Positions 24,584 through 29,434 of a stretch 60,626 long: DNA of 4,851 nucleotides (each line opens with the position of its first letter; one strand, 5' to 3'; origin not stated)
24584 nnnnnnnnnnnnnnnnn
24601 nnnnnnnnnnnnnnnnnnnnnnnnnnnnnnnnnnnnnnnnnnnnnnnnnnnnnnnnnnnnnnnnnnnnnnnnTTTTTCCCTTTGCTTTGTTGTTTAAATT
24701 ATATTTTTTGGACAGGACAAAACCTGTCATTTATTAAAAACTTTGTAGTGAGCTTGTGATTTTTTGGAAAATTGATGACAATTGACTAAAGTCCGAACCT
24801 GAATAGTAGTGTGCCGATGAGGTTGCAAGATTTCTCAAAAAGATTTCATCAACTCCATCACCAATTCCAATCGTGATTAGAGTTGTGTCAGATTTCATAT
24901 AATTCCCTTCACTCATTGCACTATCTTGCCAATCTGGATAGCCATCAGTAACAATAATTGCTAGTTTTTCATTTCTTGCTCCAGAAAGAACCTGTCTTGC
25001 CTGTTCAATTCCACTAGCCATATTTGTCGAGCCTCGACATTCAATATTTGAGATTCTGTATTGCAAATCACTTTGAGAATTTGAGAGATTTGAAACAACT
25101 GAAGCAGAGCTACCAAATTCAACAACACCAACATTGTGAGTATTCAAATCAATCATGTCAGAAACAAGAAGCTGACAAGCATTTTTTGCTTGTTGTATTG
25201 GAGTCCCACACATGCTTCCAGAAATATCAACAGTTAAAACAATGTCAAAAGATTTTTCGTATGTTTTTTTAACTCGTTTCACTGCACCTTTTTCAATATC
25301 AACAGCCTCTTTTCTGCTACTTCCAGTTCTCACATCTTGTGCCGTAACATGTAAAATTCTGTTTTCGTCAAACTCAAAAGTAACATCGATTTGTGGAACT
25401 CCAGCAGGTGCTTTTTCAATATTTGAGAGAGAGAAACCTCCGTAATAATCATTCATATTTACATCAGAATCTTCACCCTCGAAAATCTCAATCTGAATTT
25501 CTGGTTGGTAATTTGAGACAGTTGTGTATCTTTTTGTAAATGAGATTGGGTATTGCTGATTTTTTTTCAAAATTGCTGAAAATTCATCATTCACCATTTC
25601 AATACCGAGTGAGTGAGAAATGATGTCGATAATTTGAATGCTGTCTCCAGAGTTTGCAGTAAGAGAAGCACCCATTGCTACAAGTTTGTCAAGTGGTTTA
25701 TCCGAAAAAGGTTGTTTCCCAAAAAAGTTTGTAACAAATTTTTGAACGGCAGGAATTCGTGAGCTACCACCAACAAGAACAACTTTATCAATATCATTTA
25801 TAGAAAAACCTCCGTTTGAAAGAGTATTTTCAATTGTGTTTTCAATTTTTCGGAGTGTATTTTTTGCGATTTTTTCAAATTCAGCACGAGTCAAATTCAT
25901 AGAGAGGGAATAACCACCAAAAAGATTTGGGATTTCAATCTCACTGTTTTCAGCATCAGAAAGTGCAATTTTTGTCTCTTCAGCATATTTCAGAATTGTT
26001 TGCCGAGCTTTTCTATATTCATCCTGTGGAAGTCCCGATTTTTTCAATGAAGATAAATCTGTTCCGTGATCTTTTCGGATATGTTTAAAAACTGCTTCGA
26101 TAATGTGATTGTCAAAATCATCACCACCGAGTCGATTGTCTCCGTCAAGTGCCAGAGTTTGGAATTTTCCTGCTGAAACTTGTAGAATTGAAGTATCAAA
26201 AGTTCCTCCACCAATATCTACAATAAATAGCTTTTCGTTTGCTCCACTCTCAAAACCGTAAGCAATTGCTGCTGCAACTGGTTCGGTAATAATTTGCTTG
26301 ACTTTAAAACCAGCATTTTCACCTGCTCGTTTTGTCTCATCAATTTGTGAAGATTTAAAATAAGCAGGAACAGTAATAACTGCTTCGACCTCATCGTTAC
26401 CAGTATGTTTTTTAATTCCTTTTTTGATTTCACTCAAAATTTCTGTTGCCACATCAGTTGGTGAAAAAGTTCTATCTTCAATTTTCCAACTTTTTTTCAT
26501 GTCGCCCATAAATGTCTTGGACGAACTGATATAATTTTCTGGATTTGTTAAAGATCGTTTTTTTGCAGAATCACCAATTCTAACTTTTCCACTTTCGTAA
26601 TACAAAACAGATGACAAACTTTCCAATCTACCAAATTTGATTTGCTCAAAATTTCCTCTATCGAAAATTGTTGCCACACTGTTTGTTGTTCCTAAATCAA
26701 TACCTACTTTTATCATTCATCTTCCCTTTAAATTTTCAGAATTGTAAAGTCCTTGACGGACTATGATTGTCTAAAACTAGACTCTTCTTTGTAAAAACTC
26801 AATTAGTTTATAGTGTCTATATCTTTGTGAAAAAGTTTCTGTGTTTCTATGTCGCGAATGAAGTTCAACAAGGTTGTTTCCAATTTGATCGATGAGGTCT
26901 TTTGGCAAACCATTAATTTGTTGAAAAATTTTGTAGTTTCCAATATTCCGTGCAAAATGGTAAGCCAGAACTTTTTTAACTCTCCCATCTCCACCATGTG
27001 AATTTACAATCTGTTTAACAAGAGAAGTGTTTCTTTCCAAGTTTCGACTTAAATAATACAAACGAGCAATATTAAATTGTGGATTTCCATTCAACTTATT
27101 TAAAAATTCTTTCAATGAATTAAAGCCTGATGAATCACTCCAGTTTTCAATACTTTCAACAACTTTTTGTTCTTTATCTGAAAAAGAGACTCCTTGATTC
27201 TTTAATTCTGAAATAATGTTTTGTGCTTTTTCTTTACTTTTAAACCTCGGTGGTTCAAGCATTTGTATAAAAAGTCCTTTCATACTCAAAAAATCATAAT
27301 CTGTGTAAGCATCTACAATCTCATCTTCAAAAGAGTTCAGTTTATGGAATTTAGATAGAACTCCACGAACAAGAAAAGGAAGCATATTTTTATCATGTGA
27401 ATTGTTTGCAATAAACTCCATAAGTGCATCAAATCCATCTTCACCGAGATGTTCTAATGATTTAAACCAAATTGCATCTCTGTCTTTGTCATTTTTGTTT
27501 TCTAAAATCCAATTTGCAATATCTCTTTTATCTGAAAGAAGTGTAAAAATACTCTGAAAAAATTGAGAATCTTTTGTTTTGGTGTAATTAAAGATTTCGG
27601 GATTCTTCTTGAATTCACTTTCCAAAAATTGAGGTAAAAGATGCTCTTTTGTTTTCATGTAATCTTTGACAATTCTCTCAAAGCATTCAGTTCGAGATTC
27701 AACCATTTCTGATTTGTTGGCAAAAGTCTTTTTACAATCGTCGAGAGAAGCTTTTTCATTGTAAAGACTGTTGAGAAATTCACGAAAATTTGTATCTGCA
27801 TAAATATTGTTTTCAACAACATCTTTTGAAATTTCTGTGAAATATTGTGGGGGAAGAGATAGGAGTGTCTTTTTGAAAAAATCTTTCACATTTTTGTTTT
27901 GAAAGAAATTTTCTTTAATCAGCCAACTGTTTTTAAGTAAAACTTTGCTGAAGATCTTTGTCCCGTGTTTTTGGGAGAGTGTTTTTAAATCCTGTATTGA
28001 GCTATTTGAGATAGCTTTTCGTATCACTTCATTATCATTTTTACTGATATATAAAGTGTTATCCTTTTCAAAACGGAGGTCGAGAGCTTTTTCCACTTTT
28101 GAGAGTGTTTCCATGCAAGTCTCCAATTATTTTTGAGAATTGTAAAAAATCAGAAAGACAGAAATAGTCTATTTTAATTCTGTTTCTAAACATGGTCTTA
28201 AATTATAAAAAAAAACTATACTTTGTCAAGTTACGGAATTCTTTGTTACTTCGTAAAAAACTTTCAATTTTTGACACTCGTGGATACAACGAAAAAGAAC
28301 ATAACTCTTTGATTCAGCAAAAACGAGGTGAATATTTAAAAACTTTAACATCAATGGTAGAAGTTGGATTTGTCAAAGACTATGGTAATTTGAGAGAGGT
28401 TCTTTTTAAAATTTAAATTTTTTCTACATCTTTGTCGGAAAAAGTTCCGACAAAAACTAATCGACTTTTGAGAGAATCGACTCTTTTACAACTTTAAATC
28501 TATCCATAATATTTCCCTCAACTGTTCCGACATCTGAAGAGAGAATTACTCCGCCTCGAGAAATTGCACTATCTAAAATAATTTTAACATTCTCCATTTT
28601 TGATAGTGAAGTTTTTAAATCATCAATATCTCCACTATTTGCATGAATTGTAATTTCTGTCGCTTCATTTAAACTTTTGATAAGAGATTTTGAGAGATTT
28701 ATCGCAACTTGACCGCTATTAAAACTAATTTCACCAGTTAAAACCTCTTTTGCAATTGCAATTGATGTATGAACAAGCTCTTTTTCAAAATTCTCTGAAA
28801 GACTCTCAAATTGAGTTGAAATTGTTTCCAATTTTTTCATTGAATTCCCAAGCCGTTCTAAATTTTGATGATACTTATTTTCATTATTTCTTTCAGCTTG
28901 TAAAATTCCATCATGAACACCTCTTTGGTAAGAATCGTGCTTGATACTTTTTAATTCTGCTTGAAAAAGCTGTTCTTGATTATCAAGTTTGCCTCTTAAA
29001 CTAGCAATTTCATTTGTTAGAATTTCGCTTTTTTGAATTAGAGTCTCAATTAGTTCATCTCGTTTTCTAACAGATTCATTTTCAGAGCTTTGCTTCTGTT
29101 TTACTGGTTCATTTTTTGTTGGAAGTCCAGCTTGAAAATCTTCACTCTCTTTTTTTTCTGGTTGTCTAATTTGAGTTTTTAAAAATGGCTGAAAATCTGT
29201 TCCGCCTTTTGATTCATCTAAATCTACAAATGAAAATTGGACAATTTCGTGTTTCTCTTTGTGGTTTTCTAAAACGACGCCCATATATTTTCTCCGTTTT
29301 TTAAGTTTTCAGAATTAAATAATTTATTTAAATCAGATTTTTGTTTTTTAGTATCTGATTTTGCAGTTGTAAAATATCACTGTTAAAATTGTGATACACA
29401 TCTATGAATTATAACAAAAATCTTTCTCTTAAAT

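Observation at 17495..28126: Seven-gene cluster with four paralogous Hsp70 ATPases plus PIN, vWA, GrpE-like and coiled-coil modules: candidate undescribed chaperone-based conflict system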

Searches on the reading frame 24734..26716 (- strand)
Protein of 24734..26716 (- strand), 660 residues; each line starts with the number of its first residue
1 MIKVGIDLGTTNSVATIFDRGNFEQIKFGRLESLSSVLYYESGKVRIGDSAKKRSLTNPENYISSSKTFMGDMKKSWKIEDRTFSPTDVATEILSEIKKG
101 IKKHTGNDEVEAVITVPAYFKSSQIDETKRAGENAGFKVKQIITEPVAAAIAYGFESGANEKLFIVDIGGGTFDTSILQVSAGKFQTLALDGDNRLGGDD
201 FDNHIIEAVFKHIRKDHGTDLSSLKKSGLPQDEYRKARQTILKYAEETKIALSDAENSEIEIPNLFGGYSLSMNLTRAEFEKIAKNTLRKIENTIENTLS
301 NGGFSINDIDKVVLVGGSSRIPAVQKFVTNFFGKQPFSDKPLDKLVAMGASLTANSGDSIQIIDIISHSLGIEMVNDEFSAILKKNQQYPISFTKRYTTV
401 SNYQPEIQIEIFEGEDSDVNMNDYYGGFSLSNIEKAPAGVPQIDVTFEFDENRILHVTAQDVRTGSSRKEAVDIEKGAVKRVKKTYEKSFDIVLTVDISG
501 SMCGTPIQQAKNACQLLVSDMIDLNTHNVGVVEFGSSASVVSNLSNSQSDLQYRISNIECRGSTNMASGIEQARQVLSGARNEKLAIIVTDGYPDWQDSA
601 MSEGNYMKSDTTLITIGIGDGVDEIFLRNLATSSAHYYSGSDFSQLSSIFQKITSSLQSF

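Call 3: search_protein_families(library=pfam, proteins=[window:24734-26716:-], max_evalue=0.01)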
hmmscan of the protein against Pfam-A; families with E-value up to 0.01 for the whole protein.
window:24734-26716:- (660 aa): 8 families
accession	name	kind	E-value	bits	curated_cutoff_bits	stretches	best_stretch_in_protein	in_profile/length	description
PF00012.26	HSP70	-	1.7e-110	370.4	20.6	1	4-477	2-501/599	Hsp70 protein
PF00092.34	VWA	-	5.4e-23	82.5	23.8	1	491-651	1-173/174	von Willebrand factor type A domain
PF13519.12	VWA_2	-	1.1e-16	61.8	27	1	492-592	1-106/107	von Willebrand factor type A domain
PF06723.19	MreB_Mbl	-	1.5e-16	60.6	27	1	3-352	3-317/327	MreB/Mbl protein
PF13768.12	VWA_3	-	4.5e-06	27.2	27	1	491-634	2-149/155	von Willebrand factor type A domain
PF08841.16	DDR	-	0.0001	21.9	24.6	0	89-181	61-153/328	Diol dehydratase reactivase ATPase-like domain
PF05762.20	VWA_CoxE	-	0.00015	21.7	26.4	1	481-594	48-161/222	VWA domain containing CoxE-like protein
PF14450.12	FtsA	-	0.001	19.9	31.8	0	165-335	2-106/127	Cell division protein FtsA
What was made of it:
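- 24734..26716 (-): G2: lidless Hsp70 with a C-terminal vWA/MIDAS domain. HSP70 E=1.7e-110 and VWA E=5e-23 (call 3).
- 24764..25246 (-): vWA domain of G2 (residues 491-651), MIDAS motif D-I-S-G-S ... T ... D. PF00092 scores 82.5 bits against a cut-off of 23.8 (call 3).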

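Call 4: search_protein_families(library=padloc, proteins=[window:24734-26716:-], max_evalue=0.01)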
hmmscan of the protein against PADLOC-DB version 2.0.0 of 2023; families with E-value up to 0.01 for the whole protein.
window:24734-26716:- (660 aa): 1 family
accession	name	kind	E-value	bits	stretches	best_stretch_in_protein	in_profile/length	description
PDLC04731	PDC-M61B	-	1.6e-07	28.4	1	128-329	315-513/588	-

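Call 5: search_protein_families(library=ncbifam, proteins=[window:24734-26716:-], max_evalue=0.01)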
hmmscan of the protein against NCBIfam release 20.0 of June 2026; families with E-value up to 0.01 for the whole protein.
window:24734-26716:- (660 aa): 23 families
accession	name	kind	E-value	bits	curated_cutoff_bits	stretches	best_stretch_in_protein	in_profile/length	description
NF001413.0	PRK00290.1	equivalog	1.7e-116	390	648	1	4-472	5-493/625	molecular chaperone DnaK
TIGR02350.1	prok_dnaK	equivalog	2e-113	379.8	822.55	1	4-475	3-493/596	molecular chaperone DnaK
TIGR01991.1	HscA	equivalog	1.6e-102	344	708.55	1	4-472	2-483/600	Fe-S protein assembly chaperone HscA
NF003520.0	PRK05183.1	subfamily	1.3e-96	324.4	620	1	2-470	20-501/621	Fe-S protein assembly chaperone HscA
NF009947.0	PRK13411.1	equivalog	2.8e-94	316.4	1002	2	78-474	102-496/662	molecular chaperone DnaK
NF009946.0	PRK13410.1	equivalog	4e-90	302.9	1019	2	79-477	105-499/669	molecular chaperone DnaK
NF002399.0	PRK01433.1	equivalog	9.1e-62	209.5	743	1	2-475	20-479/595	Fe-S protein assembly chaperone HscA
NF008673.0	PRK11678.1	equivalog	5.2e-27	94.8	331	2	41-237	82-288/450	molecular chaperone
NF010539.0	PRK13927.1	subfamily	1.6e-14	53.6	293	1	4-352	9-324/339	rod shape-determining protein MreB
TIGR00904.1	mreB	subfamily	5.7e-13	48.6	365.75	1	4-353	5-325/334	MreB/Mrl family cell shape determining protein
NF010540.1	PRK13929.1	exception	1.2e-12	47.5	515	1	79-332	66-302/334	rod-share determining protein MreBH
NF011660.0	PRK15080.1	equivalog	2e-12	46.9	182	1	90-180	75-160/277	ethanolamine utilization protein EutJ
TIGR02442.1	Cob-chelat-sub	hypoth_equivalog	4.6e-11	41.9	779.45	1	465-594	448-583/641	putative cobaltochelatase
TIGR03788.1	marine_srt_targ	equivalog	1e-09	37.4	551.65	1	490-634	272-421/629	marine proteobacterial sortase target protein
TIGR02529.1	EutJ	subfamily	1.7e-09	37.5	152.1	1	89-180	41-127/239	ethanolamine utilization protein EutJ family protein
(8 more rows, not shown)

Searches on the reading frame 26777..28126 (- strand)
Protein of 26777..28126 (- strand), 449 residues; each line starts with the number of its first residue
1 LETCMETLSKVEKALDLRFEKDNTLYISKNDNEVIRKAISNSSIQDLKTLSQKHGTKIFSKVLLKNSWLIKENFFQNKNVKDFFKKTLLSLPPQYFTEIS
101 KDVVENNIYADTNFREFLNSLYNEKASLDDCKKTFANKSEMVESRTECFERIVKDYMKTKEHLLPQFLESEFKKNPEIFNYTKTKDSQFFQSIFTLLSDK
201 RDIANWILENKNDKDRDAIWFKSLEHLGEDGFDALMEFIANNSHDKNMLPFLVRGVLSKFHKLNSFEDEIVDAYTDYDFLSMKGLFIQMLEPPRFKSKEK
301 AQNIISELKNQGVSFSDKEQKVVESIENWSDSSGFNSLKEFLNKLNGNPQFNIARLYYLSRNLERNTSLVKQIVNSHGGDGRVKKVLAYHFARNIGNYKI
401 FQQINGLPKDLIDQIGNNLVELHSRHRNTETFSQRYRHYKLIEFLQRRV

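Call 3: search_protein_families(library=pfam, proteins=[window:26777-28126:-], max_evalue=0.01)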
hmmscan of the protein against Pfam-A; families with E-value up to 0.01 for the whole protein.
window:26777-28126:- (449 aa): 1 family
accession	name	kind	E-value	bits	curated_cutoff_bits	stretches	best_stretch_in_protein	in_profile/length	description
PF16416.11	GUN4_N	-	0.00012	22.4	24.3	0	208-271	17-74/83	ARM-like repeat domain, GUN4-N terminal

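Call 4: search_protein_families(library=padloc, proteins=[window:26777-28126:-], max_evalue=0.01)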
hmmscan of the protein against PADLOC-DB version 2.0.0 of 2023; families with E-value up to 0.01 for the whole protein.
window:26777-28126:- (449 aa): 0 families

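Call 5: search_protein_families(library=ncbifam, proteins=[window:26777-28126:-], max_evalue=0.01)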
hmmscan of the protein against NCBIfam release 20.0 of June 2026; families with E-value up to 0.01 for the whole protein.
window:26777-28126:- (449 aa): 1 family
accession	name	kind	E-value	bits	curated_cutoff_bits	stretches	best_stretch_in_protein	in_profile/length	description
TIGR04116.1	CXXX_rpt_assoc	equivalog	0.0049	17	50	1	117-162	12-57/90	CXXX repeat peptide modification system protein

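Call 36: search_solved_structures(query=A4, max_evalue=10)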
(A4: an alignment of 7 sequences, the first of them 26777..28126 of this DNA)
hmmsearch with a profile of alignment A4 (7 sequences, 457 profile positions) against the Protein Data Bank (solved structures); distinct sequences matched with E-value up to 10: 2.
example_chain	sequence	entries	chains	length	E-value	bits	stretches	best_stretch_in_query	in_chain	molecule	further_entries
6gos_1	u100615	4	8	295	0.016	17.5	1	267-408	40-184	Microcin B17-processing protein McbB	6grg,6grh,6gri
3ogh_B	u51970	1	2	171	0.69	12.1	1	144-215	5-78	Protein yciE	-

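Call 80: search_protein_families(library=pfam, alignment_id=A4, max_evalue=1)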
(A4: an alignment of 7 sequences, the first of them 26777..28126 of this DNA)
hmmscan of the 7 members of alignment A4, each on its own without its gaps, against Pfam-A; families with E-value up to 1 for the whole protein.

A. member 1, window:26777-28126:- (449 aa): 3 families
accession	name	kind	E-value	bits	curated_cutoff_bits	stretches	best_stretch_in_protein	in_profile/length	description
PF16416.11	GUN4_N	-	0.00012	22.4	24.3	1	208-271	17-74/83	ARM-like repeat domain, GUN4-N terminal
PF21120.3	MCM_WH_arc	-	0.029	14.8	26.1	1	285-315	25-55/63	Archaeal MCM, winged-helix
PF01628.27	HrcA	-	0.3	11.4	22.2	0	113-210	73-165/215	HrcA protein C terminal domain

B. families by the number of members that match (of 7 scanned): 11 families
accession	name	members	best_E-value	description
PF16416.11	GUN4_N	1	0.00012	ARM-like repeat domain, GUN4-N terminal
PF21120.3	MCM_WH_arc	1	0.029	Archaeal MCM, winged-helix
PF20790.2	Reov_VP3_GTase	1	0.052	Reovirus VP3 protein, guanylyltransferase (GTase)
PF13162.11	DUF3997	1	0.052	Protein of unknown function (DUF3997)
PF06183.18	DinI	1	0.11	DinI-like family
PF10827.13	DUF2552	1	0.13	Protein of unknown function (DUF2552)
PF07524.19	Bromo_TP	1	0.14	Bromodomain associated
PF10052.14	DUF2288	1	0.16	Protein of unknown function (DUF2288)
PF01628.27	HrcA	1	0.3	HrcA protein C terminal domain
PF25189.1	Tad8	1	0.35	Type II Thoeris inhibitor Tad8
PF07261.16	DnaB_2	1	0.97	Replication initiation and membrane attachment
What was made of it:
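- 26777..28126 (-): G1: 449-aa protein with no confident family match (fold not modelled); conserved N-terminal motif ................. No Pfam family reaches its cut-off; there is only a weak GUN4_N ARM-like hit (E=1e-4; calls 3, 80).
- Tried and rejected: No informative Pfam hit even at E<=1 (call 80).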

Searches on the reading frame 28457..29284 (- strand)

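Call 3: search_protein_families(library=pfam, proteins=[window:28457-29284:-], max_evalue=0.01)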
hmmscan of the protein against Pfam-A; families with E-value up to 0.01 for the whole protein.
window:28457-29284:- (275 aa): 1 family
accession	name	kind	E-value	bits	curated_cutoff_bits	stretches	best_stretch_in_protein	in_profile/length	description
PF02108.21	FliH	-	5.6e-17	62.3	24.1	1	151-264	10-126/128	Flagellar assembly protein FliH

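Call 4: search_protein_families(library=padloc, proteins=[window:28457-29284:-], max_evalue=0.01)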
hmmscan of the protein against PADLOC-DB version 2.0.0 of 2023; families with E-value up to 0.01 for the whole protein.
window:28457-29284:- (275 aa): 0 families

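Call 5: search_protein_families(library=ncbifam, proteins=[window:28457-29284:-], max_evalue=0.01)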
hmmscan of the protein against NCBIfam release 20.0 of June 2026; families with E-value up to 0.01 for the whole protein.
window:28457-29284:- (275 aa): 13 families
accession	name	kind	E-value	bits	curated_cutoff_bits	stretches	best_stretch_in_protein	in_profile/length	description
NF005196.1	PRK06669.1-1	equivalog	7.8e-56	189.5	200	1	3-271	4-273/274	flagellar assembly protein FliH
NF004270.2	PRK05687.2-1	equivalog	1.1e-09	38.2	180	1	67-270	23-222/223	flagellar assembly protein FliH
NF005198.1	PRK06669.1-3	equivalog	6.5e-09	35.4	200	1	42-270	60-293/299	flagellar assembly protein FliH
NF004269.1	PRK05687.1-5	equivalog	5.2e-08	32.9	279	1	99-266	52-225/249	flagellar assembly protein FliH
NF004267.1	PRK05687.1-3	equivalog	1.6e-07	30.8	293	1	68-270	53-256/266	flagellar assembly protein FliH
NF004968.0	PRK06328.1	equivalog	1.8e-06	27.4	220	1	112-268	36-198/223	HrpE/YscL family type III secretion apparatus protein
TIGR03825.1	FliH_bacil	equivalog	4.5e-06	26.4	148.9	1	59-274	34-248/255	flagellar assembly protein FliH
NF004266.1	PRK05687.1-1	equivalog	9.2e-05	22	260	1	64-264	19-219/230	flagellar assembly protein FliH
TIGR02499.1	HrpE_YscL_not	equivalog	0.00019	21.6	78.7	1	129-256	36-164/166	type III secretion system stator protein SctL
NF008077.0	PRK10815.1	equivalog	0.00029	19.6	497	1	125-238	255-367/488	two-component system sensor histidine kinase PhoQ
NF009925.1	PRK13386.1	equivalog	0.00077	18.8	192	1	116-262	64-212/228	flagellar assembly protein FliH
NF005392.0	PRK06937.1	equivalog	0.0014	18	159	1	147-273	73-202/209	HrpE/YscL family type III secretion apparatus protein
NF004690.0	PRK06032.1-1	equivalog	0.0057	16.2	201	1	114-216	36-135/209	flagellar assembly protein H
